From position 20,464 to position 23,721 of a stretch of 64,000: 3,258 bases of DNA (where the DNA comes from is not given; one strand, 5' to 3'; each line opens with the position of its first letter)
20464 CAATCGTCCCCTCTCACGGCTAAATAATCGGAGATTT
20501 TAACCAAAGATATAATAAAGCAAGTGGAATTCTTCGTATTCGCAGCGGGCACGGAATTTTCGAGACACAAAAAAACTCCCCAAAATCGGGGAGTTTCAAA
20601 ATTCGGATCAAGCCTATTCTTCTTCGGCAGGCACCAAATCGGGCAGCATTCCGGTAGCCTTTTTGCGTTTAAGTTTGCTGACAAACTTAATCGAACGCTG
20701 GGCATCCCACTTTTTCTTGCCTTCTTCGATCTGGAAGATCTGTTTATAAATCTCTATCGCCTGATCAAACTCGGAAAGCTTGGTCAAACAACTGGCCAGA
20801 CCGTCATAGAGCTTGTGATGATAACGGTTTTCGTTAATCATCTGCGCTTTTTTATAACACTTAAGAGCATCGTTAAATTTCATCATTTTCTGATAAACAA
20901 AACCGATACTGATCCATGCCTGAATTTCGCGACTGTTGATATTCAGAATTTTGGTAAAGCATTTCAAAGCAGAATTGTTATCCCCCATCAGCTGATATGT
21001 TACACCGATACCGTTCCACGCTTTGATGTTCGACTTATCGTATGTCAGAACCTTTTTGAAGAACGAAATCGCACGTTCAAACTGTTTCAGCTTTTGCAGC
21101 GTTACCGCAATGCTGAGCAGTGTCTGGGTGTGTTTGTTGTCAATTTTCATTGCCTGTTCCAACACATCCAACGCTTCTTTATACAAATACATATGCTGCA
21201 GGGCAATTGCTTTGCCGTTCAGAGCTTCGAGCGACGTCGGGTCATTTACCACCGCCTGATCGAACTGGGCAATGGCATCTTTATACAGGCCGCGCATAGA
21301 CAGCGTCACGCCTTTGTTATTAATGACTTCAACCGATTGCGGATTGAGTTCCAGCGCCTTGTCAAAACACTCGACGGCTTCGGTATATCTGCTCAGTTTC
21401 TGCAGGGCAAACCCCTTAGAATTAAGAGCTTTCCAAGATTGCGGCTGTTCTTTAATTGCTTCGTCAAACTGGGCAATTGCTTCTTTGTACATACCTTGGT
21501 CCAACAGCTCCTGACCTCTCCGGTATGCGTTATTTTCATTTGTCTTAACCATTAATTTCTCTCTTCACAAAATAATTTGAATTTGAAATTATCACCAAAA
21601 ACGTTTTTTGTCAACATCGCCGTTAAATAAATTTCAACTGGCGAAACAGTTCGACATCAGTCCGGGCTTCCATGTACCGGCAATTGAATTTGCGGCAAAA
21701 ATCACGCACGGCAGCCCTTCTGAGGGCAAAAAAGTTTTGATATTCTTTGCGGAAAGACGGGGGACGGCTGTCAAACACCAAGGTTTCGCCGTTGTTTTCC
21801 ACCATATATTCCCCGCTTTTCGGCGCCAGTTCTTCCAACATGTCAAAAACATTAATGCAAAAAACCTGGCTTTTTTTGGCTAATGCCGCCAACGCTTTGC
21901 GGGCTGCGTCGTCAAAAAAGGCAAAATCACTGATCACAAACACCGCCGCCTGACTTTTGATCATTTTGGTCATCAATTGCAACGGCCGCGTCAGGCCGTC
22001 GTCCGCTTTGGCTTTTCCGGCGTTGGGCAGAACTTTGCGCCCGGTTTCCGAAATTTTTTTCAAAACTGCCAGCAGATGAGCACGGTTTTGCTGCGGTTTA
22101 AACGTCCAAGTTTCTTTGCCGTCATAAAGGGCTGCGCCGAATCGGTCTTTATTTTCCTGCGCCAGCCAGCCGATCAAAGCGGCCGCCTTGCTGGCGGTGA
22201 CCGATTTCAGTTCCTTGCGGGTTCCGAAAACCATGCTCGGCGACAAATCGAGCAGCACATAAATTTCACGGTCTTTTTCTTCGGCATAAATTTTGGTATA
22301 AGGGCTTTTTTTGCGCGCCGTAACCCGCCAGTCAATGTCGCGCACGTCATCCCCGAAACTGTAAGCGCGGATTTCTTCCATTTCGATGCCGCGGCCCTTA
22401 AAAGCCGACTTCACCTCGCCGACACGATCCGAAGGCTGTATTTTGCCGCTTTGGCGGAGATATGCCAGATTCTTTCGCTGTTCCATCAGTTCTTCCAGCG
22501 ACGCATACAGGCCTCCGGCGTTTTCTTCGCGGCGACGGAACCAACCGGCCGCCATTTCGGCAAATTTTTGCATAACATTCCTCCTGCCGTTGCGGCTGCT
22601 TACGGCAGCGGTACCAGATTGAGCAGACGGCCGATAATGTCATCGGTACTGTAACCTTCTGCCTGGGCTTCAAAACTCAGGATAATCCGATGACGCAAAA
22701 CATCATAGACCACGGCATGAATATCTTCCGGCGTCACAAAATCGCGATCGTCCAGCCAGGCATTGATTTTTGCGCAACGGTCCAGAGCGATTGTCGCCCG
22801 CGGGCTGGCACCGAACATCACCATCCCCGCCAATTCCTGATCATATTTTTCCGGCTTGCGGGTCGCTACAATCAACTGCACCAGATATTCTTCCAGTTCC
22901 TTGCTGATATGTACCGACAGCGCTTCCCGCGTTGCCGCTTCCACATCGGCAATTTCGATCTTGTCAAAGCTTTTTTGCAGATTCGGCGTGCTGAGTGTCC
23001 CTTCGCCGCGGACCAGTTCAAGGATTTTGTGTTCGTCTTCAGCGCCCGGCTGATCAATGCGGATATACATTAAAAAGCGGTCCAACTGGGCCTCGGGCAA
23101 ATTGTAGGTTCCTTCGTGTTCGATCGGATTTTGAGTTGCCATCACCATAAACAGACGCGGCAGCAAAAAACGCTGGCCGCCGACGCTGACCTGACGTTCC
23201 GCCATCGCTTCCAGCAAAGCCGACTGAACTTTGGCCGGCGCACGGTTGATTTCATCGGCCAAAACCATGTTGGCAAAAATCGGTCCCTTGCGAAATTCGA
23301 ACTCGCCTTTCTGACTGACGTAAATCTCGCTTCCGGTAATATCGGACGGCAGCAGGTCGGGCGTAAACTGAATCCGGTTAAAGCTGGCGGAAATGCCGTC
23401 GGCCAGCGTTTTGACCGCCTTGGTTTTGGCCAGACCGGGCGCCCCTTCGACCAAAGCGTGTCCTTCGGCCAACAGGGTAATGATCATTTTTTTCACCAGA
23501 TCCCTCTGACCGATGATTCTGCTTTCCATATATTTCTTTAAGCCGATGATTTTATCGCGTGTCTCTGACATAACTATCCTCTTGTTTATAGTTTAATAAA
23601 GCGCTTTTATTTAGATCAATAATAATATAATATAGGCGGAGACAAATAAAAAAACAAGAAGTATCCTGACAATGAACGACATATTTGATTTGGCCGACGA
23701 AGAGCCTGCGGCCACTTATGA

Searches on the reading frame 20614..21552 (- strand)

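Call 5: search_protein_families(library=pfam, proteins=[window:20614-21552:-], max_evalue=1)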
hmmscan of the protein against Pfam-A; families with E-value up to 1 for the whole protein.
window:20614-21552:- (312 aa): 44 families (the best 25 are shown)
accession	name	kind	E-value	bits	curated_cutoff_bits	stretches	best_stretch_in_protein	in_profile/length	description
PF00515.34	TPR_1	-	2.6e-54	179.4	27.8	7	41-72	2-33/34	Tetratricopeptide repeat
PF07719.23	TPR_2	-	3.8e-44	145.6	27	7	41-72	2-33/34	Tetratricopeptide repeat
PF13181.12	TPR_8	-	1.4e-33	112.6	25.7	6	42-72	3-33/34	Tetratricopeptide repeat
PF13414.12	TPR_11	-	2.1e-30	104.6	26.8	4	54-84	8-38/42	TPR repeat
PF13424.12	TPR_12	-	1.2e-29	102.8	30.1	4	42-100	5-71/77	Tetratricopeptide repeat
PF13431.12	TPR_17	-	6.7e-29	98.2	24.4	4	62-94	1-33/34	Tetratricopeptide repeat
PF14559.12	TPR_19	-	3.7e-25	88.5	25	6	16-73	1-58/68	Tetratricopeptide repeat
PF13374.12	TPR_10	-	2e-21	75.7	27.5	3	42-69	4-31/42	Tetratricopeptide repeat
PF12895.13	ANAPC3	-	1.8e-20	73.4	27.2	3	86-167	1-81/82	Anaphase-promoting complex, cyclosome, subunit 3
PF13428.12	TPR_14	-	2.7e-20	71.3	23.5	3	10-43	5-38/44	Tetratricopeptide repeat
PF13432.12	TPR_16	-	1.2e-19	70.8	32.7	3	10-73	1-64/65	Tetratricopeptide repeat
PF13176.12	TPR_7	-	1.1e-18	66.1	27.9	2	249-271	2-24/36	Tetratricopeptide repeat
PF25063.1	ARM_TT21_C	-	5.3e-14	53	35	3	125-276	38-194/209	Tetratricopeptide repeat protein 21 C-terminal ARM domain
PF13174.12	TPR_6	-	3.3e-13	49.8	26.3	1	144-170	2-28/33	Tetratricopeptide repeat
PF23914.1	TPR_CcmH_CycH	-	1e-11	45.3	42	3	124-205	66-150/158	Cytochrome c-type biogenesis protein H TPR domain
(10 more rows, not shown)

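Call 6: search_protein_families(library=ncbifam, proteins=[window:20614-21552:-], max_evalue=1)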
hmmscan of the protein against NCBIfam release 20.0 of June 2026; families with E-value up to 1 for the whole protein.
window:20614-21552:- (312 aa): 43 families (the best 25 are shown)
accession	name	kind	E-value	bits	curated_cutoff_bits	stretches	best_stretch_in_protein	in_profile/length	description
NF040959.1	MamA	equivalog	4.2e-36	124.3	200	2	78-240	41-203/204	magnetosome protein MamA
TIGR02552.1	LcrH_SycD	equivalog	2.5e-30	105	104.8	5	132-246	8-122/136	SycD/LcrH family type III secretion system chaperone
TIGR02917.1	PEP_TPR_lipo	equivalog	5e-29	100.8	312.2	1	16-273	441-696/899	XrtA/PEP-CTERM system TPR-repeat protein PrsT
TIGR02521.1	type_IV_pilW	equivalog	3.8e-28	98.6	154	3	13-167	38-194/234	type IV pilus biogenesis/stability protein PilW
NF011886.0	PRK15359.1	equivalog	5.6e-16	58.6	146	2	5-101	23-119/144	type III secretion system chaperone protein SscB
NF008391.2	PRK11189.1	equivalog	1.2e-15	57.8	250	3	10-93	69-152/297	lipoprotein NlpI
NF033762.1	social_mot_Tgl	equivalog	2.6e-14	53.2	225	2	73-270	30-228/252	social motility TPR repeat lipoprotein Tgl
NF002725.1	PRK02603.1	equivalog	2e-13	50.7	143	4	9-99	38-131/173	photosystem I assembly protein Ycf3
NF033920.0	C39_PA2778_fam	equivalog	1.1e-12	47.9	150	4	5-101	155-251/255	PA2778 family cysteine peptidase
NF053607.1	CHU_0125_OmpA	equivalog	1.1e-11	44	620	2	8-111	21-123/639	CHU_0125 family OmpA-like outer membrane integrity protein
TIGR03939.1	PGA_TPR_OMP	equivalog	2.8e-11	42.4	366.65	2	125-261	70-203/800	poly-beta-1,6 N-acetyl-D-glucosamine export porin PgaA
TIGR02795.1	tol_pal_ybgF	equivalog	6.4e-11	42.9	90.1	2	6-73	2-72/119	tol-pal system protein YbgF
NF007468.0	PRK10049.1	equivalog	4.9e-10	38.2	1043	2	137-258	96-214/817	poly-beta-1,6 N-acetyl-D-glucosamine export porin PgaA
NF047371.1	FlcA_CTERM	equivalog_domain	5.3e-10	38.4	300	2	84-205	409-536/646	periplasmic flagellar collar protein FlcA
NF008757.0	PRK11788.1-5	equivalog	8e-10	38.4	363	3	55-170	195-310/388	lipopolysaccharide assembly protein LapB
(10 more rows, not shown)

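Call 37: search_protein_families(library=padloc, proteins=[window:20614-21552:-], max_evalue=0.1)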
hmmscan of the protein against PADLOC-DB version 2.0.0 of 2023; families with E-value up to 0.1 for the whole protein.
window:20614-21552:- (312 aa): 3 families
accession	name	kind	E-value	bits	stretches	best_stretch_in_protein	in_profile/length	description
PDLC01171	TPR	-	2.9e-09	34.4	1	13-215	78-290/504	TPR repeats containing protein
PDLC01172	TPR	-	6.3e-06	23.3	0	147-185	89-127/448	TPR repeats containing protein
PDLC01101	PrimPol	-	0.0029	14.3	1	129-209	20-100/490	adaptation polymerase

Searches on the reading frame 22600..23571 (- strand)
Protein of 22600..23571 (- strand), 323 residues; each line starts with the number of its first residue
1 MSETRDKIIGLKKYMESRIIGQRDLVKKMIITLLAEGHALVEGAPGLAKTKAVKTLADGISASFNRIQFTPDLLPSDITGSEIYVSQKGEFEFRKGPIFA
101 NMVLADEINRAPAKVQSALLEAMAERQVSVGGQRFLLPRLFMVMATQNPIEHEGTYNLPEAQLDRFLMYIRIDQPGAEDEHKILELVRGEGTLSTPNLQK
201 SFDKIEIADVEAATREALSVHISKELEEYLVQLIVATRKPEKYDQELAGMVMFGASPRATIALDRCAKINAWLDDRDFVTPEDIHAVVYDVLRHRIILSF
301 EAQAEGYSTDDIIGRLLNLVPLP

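Call 37: search_protein_families(library=padloc, proteins=[window:22600-23571:-], max_evalue=0.1)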
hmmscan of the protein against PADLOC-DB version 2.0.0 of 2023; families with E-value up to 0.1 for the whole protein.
window:22600-23571:- (323 aa): 3 families
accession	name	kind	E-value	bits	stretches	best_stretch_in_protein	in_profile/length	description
PDLC04140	mad8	-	0.00053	17.6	1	23-229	14-149/314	mads_8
PDLC03838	DolB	-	0.0013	16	1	4-70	126-200/375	-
PDLC00915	TRIP13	-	0.021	12.2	0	30-87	59-115/302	TRIP13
